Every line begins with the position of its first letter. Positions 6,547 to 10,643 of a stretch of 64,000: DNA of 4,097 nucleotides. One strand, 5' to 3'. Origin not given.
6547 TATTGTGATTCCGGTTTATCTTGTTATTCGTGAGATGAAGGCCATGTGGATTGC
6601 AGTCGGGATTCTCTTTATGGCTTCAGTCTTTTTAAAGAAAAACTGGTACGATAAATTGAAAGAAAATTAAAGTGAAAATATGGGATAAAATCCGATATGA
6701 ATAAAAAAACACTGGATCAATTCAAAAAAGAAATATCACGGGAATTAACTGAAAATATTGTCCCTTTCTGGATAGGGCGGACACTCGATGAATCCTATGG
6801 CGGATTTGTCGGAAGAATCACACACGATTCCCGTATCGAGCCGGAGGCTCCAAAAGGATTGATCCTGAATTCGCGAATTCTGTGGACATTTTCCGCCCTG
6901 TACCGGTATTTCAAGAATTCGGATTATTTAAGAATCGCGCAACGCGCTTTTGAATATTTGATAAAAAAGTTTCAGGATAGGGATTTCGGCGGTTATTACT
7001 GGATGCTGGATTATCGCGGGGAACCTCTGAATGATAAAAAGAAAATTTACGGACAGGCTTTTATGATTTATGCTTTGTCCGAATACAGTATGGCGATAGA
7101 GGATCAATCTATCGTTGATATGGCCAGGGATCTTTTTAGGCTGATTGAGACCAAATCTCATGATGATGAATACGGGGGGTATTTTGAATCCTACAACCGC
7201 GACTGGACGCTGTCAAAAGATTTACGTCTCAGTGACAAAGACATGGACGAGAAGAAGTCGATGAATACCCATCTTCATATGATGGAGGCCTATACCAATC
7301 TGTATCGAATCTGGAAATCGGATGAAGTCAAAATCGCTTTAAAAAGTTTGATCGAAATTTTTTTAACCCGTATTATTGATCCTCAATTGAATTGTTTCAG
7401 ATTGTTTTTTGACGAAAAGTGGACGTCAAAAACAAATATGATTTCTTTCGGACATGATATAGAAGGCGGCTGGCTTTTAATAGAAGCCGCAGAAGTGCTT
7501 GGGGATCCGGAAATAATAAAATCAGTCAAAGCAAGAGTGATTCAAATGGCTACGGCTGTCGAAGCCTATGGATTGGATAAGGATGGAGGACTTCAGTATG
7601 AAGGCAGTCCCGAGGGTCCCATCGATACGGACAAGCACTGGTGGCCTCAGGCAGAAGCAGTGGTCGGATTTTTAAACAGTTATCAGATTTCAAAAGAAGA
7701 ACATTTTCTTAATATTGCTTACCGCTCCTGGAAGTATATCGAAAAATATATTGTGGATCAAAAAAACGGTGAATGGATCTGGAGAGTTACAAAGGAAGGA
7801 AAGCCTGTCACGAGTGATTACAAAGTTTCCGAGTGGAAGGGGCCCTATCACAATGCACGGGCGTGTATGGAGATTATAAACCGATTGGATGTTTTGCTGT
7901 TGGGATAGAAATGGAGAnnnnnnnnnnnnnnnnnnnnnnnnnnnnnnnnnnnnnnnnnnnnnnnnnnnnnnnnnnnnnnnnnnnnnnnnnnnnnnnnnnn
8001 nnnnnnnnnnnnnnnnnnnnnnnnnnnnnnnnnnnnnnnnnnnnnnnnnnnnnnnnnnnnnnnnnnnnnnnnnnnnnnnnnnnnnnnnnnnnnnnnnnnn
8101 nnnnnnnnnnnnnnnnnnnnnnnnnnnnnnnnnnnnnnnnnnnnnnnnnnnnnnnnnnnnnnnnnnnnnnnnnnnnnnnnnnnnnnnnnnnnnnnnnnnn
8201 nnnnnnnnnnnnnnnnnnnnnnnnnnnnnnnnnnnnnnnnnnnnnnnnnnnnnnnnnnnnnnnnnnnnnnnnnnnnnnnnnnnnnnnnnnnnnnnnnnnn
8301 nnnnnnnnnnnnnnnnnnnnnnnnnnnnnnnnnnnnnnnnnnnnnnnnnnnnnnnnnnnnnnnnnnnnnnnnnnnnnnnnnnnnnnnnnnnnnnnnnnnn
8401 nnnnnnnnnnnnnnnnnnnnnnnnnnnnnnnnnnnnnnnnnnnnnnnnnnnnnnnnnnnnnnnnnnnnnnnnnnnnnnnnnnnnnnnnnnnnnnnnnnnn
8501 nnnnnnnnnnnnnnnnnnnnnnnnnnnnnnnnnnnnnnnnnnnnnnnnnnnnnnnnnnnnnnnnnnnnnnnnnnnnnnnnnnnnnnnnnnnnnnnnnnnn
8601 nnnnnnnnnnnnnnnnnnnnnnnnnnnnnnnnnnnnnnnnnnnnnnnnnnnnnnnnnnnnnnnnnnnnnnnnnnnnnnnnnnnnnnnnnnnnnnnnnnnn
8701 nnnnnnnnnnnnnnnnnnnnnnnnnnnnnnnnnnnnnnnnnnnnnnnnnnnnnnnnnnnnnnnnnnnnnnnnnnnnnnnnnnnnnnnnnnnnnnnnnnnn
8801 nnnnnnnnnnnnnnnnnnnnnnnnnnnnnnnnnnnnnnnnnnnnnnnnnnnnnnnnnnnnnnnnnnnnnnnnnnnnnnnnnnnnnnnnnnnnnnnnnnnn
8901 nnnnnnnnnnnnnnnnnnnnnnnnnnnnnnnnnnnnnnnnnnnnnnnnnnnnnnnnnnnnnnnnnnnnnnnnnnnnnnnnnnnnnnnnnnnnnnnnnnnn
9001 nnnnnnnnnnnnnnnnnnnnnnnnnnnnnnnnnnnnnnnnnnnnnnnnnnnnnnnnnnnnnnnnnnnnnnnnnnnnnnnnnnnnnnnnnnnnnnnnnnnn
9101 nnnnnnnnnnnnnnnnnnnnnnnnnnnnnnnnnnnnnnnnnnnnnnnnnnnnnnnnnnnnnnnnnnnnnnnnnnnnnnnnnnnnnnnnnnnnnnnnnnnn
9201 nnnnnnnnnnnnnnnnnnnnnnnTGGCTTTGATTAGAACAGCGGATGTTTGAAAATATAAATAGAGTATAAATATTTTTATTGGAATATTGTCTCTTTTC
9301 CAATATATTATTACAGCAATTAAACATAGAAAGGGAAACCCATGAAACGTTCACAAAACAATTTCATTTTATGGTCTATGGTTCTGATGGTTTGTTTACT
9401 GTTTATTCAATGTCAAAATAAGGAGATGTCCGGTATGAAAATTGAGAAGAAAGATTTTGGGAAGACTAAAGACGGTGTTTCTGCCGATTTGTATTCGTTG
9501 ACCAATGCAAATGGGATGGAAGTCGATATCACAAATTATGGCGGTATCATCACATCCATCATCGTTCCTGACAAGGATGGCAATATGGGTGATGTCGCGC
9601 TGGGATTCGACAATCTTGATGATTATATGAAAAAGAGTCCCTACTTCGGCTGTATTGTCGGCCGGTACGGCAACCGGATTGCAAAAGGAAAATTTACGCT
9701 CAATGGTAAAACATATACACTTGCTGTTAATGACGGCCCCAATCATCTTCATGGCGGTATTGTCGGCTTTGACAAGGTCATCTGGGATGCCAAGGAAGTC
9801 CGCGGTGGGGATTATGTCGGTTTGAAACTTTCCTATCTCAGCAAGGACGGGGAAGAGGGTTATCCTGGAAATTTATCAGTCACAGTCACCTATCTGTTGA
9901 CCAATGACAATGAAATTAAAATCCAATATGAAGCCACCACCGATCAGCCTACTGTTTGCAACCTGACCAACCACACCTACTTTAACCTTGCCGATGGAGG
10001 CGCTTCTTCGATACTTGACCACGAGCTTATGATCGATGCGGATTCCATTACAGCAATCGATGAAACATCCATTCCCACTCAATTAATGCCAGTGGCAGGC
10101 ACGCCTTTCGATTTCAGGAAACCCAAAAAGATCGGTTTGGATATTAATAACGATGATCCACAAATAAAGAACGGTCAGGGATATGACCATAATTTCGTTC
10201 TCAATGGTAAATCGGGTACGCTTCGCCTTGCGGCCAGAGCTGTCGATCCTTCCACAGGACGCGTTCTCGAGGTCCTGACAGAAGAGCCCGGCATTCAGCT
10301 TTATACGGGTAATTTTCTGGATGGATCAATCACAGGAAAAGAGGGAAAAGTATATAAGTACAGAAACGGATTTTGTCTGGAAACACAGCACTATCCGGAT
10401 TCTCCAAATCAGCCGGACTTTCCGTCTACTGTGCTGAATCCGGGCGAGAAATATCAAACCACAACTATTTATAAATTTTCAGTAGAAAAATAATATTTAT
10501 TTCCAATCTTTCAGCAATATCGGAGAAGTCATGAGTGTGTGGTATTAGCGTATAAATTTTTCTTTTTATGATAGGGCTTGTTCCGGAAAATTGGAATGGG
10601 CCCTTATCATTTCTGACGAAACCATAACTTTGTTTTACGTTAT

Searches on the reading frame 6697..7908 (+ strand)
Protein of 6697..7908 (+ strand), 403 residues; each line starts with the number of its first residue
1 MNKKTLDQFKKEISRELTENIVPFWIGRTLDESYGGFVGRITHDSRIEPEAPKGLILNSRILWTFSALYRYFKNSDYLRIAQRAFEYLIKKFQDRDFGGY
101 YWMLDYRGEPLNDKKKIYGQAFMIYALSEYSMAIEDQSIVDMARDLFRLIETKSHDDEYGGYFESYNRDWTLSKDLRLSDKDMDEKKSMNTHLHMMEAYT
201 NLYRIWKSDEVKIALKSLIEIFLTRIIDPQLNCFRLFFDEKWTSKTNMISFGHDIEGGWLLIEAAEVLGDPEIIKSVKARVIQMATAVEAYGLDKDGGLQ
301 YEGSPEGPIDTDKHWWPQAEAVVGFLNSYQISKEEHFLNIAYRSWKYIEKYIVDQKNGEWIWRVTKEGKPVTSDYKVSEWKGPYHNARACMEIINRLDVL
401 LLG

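Call 64: search_protein_families(library=pfam, proteins=[window:6697-7908:+], max_evalue=0.001)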
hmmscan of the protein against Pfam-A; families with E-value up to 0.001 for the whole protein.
window:6697-7908:+ (403 aa): 2 families
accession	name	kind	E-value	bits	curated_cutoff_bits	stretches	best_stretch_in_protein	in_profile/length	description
PF07221.17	GlcNAc_2-epim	-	1.4e-43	149.9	23.4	1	36-381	1-340/347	N-acylglucosamine 2-epimerase (GlcNAc 2-epimerase)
PF06662.19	C5-epim_C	-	0.00088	19.3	23.3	0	61-105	34-83/188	D-glucuronyl C5-epimerase C-terminus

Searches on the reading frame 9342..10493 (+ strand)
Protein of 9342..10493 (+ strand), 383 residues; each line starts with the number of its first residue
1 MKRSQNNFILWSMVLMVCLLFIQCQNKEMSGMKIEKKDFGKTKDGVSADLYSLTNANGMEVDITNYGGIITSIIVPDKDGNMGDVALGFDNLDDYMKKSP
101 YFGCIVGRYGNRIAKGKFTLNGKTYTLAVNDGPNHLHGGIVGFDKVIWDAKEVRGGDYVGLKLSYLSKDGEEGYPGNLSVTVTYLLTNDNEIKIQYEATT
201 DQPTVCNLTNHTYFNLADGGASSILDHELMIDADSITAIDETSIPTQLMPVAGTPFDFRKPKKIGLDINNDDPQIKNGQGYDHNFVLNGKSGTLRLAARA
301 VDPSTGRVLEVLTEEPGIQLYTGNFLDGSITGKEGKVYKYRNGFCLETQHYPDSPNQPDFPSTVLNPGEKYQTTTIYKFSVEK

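Call 64: search_protein_families(library=pfam, proteins=[window:9342-10493:+], max_evalue=0.001)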
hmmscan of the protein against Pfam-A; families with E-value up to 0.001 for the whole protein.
window:9342-10493:+ (383 aa): 1 family
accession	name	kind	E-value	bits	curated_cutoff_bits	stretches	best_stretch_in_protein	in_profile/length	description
PF01263.26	Aldose_epim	-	9.5e-97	324.4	27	1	49-378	1-299/299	Aldose 1-epimerase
